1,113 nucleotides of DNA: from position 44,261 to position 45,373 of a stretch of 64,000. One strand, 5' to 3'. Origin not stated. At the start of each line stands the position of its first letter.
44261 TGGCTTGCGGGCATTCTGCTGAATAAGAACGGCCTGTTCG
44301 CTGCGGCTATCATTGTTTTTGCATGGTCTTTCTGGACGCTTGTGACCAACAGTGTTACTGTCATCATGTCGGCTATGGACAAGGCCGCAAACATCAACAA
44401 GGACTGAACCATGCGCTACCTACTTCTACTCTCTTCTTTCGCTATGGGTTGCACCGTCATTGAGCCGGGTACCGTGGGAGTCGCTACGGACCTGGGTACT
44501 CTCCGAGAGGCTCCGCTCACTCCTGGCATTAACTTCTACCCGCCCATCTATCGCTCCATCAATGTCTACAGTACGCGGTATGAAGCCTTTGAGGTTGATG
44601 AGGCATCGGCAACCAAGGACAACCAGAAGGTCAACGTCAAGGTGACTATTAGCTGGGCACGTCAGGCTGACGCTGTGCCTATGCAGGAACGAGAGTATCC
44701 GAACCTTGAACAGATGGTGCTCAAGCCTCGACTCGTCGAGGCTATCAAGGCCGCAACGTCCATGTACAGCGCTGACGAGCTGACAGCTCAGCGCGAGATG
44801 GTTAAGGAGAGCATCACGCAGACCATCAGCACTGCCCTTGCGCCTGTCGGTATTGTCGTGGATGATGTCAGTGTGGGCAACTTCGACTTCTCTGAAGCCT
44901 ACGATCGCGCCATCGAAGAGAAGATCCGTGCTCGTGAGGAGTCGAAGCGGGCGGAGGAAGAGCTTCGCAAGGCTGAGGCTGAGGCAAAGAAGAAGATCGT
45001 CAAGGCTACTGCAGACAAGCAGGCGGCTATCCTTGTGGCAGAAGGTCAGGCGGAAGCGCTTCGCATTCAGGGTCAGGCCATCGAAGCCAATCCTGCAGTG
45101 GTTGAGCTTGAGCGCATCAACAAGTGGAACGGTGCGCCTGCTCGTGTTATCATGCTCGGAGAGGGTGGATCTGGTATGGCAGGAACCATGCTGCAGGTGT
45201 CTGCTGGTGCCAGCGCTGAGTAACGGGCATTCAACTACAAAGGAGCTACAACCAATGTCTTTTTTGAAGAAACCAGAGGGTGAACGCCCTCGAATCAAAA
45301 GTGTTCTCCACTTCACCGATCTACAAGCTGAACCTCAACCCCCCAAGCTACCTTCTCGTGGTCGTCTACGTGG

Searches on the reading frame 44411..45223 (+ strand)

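Call 39: search_protein_families(library=pfam, proteins=[window:44411-45223:+], max_evalue=0.001)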
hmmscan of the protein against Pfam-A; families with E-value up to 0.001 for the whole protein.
window:44411-45223:+ (270 aa): 1 family
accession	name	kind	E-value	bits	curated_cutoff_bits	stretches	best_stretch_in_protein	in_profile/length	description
PF01145.31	Band_7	-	1.5e-28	100.5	23.6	1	16-192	2-176/176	SPFH domain / Band 7 family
